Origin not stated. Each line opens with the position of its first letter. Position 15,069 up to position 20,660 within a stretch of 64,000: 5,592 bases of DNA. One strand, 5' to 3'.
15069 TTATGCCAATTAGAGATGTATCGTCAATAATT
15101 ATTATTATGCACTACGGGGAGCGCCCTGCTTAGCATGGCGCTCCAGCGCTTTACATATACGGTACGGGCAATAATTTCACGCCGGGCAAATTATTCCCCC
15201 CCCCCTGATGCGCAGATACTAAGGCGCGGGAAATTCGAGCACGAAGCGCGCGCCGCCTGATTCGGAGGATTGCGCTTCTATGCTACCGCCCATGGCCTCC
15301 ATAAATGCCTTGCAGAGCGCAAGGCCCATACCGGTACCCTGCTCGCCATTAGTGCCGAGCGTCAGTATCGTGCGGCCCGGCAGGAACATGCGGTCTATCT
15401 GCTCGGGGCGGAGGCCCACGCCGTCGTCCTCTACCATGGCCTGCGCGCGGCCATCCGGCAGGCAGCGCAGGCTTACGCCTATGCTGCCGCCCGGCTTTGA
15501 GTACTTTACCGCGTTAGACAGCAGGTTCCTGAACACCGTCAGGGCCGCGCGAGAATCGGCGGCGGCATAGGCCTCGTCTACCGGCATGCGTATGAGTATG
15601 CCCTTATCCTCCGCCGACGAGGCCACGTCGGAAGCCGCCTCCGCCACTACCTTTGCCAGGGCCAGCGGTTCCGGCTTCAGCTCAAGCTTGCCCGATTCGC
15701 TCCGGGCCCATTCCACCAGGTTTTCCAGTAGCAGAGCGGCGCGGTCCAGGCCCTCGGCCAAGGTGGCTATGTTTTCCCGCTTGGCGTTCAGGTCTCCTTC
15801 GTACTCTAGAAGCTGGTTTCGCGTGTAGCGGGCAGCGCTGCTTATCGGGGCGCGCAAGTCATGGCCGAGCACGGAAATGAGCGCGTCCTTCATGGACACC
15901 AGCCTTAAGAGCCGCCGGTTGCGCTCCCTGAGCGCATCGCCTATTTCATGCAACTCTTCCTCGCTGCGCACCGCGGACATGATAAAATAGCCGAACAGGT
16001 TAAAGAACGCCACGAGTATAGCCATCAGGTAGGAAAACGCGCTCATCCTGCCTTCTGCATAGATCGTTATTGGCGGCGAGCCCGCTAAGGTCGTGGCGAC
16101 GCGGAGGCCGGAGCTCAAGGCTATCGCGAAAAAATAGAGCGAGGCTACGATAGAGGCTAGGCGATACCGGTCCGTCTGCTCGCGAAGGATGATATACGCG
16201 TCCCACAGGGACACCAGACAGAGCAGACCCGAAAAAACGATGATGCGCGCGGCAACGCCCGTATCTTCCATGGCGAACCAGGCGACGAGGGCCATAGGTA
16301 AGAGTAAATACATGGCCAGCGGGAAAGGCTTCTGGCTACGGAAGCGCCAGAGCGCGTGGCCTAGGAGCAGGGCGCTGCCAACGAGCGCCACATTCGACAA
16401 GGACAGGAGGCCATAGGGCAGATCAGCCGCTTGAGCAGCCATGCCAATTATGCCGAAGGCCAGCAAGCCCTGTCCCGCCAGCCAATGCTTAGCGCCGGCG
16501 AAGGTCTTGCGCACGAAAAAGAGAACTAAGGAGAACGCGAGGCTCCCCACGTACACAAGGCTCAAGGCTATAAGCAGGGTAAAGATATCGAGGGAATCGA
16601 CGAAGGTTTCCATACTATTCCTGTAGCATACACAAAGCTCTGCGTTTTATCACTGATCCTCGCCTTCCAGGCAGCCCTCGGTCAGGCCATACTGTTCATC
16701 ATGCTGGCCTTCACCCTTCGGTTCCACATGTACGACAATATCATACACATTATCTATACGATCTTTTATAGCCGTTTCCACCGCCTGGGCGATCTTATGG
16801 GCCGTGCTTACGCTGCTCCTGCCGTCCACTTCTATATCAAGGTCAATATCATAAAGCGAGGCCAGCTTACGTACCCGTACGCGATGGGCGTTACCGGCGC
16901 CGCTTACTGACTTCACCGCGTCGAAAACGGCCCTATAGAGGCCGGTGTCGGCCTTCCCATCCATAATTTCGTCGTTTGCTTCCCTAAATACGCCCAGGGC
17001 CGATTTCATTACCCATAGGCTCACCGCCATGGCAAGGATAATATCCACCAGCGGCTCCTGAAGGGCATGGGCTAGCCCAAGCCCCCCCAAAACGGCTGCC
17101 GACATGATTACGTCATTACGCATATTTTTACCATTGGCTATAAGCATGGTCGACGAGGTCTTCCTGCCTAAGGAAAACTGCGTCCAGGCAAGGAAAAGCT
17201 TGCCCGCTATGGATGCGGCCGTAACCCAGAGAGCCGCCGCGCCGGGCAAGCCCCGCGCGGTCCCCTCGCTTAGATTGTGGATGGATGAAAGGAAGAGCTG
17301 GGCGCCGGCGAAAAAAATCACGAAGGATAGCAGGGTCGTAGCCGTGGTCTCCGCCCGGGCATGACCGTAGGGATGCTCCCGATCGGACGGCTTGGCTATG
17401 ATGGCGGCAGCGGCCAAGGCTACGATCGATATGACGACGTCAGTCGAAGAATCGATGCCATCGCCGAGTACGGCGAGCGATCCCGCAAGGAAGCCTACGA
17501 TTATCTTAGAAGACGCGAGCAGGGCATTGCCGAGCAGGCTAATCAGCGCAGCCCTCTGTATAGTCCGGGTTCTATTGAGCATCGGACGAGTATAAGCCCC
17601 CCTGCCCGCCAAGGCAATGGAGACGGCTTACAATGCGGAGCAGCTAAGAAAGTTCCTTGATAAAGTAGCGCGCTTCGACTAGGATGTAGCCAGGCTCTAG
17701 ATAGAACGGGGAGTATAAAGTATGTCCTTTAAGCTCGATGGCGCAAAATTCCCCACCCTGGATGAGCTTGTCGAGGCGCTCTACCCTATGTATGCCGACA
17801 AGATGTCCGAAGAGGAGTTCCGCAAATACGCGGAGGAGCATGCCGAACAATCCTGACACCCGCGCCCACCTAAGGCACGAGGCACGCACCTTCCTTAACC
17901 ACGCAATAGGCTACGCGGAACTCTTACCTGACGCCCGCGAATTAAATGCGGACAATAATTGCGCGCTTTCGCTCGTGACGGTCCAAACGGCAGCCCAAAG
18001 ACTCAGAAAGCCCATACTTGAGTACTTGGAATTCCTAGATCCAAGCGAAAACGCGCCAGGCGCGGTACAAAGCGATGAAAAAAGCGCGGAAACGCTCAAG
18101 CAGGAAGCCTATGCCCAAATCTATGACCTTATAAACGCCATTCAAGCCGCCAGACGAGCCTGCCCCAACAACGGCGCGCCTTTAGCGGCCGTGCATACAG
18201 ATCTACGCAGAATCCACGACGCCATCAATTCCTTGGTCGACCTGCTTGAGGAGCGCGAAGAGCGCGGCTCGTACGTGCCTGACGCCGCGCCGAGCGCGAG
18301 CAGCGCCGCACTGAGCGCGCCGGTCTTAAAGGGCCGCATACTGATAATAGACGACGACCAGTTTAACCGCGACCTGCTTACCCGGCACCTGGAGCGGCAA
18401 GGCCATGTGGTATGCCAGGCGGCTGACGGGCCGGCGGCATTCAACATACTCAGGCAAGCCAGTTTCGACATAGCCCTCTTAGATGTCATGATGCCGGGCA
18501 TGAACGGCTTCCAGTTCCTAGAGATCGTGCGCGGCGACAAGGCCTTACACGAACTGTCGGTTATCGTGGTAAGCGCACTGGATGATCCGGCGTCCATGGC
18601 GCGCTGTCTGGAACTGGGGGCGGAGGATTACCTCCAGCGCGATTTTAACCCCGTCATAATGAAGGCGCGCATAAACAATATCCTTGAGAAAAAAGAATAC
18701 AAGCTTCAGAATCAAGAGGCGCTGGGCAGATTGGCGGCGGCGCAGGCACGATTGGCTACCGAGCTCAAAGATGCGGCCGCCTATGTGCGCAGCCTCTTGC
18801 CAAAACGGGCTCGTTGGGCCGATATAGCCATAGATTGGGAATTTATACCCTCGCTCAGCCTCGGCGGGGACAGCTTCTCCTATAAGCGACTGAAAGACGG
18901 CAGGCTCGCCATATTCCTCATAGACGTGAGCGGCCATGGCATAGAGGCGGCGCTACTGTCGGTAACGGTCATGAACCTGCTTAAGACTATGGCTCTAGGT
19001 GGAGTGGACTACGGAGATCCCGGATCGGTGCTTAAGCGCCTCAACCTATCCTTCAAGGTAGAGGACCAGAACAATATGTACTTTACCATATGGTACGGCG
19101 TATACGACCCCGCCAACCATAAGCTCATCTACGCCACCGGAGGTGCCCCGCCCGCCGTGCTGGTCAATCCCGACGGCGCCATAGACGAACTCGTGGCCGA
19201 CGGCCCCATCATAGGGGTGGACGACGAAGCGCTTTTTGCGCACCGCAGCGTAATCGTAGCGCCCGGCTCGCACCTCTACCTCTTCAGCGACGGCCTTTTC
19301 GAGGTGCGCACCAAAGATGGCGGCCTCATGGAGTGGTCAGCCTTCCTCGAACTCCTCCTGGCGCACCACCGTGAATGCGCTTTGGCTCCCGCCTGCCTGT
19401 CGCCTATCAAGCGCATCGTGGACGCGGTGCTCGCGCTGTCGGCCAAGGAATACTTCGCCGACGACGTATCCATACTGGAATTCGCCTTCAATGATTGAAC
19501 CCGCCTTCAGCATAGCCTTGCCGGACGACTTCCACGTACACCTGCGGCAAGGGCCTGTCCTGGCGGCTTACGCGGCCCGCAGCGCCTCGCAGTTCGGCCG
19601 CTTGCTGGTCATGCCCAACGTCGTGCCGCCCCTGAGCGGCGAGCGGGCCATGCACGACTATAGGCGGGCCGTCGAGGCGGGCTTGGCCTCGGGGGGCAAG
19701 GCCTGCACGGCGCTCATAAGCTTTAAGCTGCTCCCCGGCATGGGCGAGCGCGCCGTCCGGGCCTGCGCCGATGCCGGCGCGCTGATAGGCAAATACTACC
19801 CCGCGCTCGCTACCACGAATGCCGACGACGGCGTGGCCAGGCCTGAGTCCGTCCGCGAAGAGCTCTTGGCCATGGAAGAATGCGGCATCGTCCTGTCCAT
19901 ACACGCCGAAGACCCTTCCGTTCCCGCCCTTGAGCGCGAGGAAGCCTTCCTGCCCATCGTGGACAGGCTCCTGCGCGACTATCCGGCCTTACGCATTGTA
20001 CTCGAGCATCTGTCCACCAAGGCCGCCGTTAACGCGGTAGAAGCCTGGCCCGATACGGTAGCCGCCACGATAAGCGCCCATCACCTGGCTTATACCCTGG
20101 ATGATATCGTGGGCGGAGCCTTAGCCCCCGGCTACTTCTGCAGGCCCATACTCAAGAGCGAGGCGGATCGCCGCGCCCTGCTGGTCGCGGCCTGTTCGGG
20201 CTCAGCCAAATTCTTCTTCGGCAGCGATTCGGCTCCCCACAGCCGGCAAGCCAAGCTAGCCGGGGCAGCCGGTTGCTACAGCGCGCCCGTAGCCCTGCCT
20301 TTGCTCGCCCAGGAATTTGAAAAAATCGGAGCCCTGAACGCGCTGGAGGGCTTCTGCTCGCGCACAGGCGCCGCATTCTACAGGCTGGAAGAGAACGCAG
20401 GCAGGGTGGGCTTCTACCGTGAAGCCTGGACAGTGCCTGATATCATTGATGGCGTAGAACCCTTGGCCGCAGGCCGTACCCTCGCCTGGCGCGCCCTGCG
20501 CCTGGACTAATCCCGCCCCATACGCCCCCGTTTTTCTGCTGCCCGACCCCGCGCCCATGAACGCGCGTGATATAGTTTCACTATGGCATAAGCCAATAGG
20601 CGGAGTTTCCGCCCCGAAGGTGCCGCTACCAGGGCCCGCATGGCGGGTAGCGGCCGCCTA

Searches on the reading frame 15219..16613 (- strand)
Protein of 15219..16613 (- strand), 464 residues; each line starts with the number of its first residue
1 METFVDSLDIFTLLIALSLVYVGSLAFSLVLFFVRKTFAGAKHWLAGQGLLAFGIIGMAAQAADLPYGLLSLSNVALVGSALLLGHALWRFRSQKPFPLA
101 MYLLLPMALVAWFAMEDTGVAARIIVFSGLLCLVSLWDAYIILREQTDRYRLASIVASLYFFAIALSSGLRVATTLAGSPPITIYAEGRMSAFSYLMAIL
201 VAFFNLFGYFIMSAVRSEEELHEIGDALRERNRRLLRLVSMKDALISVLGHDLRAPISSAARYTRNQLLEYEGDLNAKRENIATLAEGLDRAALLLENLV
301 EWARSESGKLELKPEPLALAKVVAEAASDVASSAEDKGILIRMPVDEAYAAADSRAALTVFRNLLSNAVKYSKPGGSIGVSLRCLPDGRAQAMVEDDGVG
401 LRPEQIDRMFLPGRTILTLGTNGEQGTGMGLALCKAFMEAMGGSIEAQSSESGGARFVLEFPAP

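Call 5: search_protein_families(library=pfam, proteins=[window:15219-16613:-], max_evalue=0.01)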
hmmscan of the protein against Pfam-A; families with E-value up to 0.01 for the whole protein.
window:15219-16613:- (464 aa): 3 families
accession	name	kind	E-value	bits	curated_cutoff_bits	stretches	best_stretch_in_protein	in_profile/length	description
PF02518.31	HATPase_c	-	1.9e-23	83.4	26.4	1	353-463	2-109/111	Histidine kinase-, DNA gyrase B-, and HSP90-like ATPase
PF00512.31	HisKA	-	0.00032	21.1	26.9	1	242-308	2-66/66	His Kinase A (phospho-acceptor) domain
PF13581.12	HATPase_c_2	-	0.0013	19.2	27.4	1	364-441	39-112/127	Histidine kinase-like ATPase domain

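Call 8: search_protein_families(library=ncbifam, proteins=[window:15219-16613:-], max_evalue=0.1)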
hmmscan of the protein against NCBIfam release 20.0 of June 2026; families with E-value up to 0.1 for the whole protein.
window:15219-16613:- (464 aa): 80 families (the best 25 are shown)
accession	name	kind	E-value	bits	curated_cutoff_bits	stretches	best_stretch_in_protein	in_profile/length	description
NF053520.1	HK_Porph_FimS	equivalog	2.9e-34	118.3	600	1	229-460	381-614/618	sensor histidine kinase FimS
NF007898.0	PRK10604.1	equivalog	2.8e-30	105.8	478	1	219-463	189-423/433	two-component system sensor histidine kinase RstB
NF046044.1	PnpS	equivalog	7.4e-29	100.9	400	1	237-462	165-390/390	two-component system histidine kinase PnpS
NF006800.0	PRK09303.1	equivalog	4.7e-28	98.2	342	1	227-462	136-376/383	histidine kinase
NF047874.1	MASE3_PAS_HK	subfamily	1.7e-27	96.5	560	1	239-463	395-625/655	MASE3 domain-containing sensor histidine kinase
TIGR02966.1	phoR_proteo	equivalog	3.1e-27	95.5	334.2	1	234-461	106-333/333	phosphate regulon sensor histidine kinase PhoR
TIGR01386.1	cztS_silS_copS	subfamily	6.3e-26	91.4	292.55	1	242-462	241-457/457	heavy metal sensor histidine kinase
NF040691.1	MtrAB_MtrB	equivalog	2.5e-25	89.5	450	1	223-463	252-492/507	MtrAB system histidine kinase MtrB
TIGR02956.1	TMAO_torS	equivalog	4.4e-25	88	676.5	1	250-462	472-681/967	TMAO reductase system sensor histidine kinase/response regulator TorS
NF007793.0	PRK10490.1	equivalog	9.9e-24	83.4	1123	1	240-462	662-881/895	two-component system sensor histidine kinase KdpD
NF041832.1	near_NosP_CTERM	subfamily_domain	2.1e-23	83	400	1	245-462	10-224/370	NahK/ErcS family hybrid sensor histidine kinase/response regulator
NF041880.1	EPS_EpsF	equivalog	2.3e-22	79.2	900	1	240-454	272-482/492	response regulator EpsF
NF012163.2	BaeS_SmeS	equivalog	2.4e-22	79.5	500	1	215-462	213-457/457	sensor histidine kinase efflux regulator BaeS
NF007688.0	PRK10364.1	equivalog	2.5e-21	75.9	479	1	199-462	204-450/460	two-component system sensor histidine kinase ZraS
NF008468.0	PRK11360.1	equivalog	3.8e-21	75.1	646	1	227-462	382-607/616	two-component system sensor histidine kinase AtoS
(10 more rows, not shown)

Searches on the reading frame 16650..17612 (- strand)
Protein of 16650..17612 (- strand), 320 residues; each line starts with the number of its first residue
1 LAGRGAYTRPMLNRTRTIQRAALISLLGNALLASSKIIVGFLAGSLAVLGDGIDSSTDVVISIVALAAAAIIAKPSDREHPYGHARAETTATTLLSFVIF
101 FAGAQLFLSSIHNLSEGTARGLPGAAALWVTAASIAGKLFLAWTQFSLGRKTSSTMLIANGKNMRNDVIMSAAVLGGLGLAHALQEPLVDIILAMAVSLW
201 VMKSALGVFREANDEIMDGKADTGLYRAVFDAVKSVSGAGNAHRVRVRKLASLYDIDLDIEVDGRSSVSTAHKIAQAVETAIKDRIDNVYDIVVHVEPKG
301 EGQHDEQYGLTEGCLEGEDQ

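Call 5: search_protein_families(library=pfam, proteins=[window:16650-17612:-], max_evalue=0.01)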
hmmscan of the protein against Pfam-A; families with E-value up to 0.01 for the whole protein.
window:16650-17612:- (320 aa): 2 families
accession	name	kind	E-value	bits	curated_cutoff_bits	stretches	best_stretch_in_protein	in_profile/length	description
PF01545.26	Cation_efflux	-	8.4e-36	124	26.6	1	23-217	2-198/198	Cation efflux family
PF16916.11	ZT_dimer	-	4.1e-17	62.4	26.7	1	226-298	6-77/78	Dimerisation domain of Zinc Transporter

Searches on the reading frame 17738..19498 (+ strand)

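Call 5: search_protein_families(library=pfam, proteins=[window:17738-19498:+], max_evalue=0.01)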
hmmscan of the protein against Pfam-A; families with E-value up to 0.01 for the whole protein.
window:17738-19498:+ (586 aa): 2 families
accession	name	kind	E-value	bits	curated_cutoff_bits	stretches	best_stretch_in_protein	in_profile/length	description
PF07228.17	SpoIIE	-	1.1e-38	133.5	25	1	387-582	2-189/192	Stage II sporulation protein E (SpoIIE)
PF00072.30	Response_reg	-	3.1e-25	89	30.2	1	201-312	1-110/111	Response regulator receiver domain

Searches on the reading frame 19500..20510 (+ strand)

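Call 37: search_protein_families(library=pfam, proteins=[window:19500-20510:+], max_evalue=0.00001)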
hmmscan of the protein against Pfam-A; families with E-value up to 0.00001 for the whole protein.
window:19500-20510:+ (336 aa): 1 family
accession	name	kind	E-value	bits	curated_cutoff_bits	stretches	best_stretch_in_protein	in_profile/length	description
PF04909.20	Amidohydro_2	-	4.7e-07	30.3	26.4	1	23-282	68-284/289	Amidohydrolase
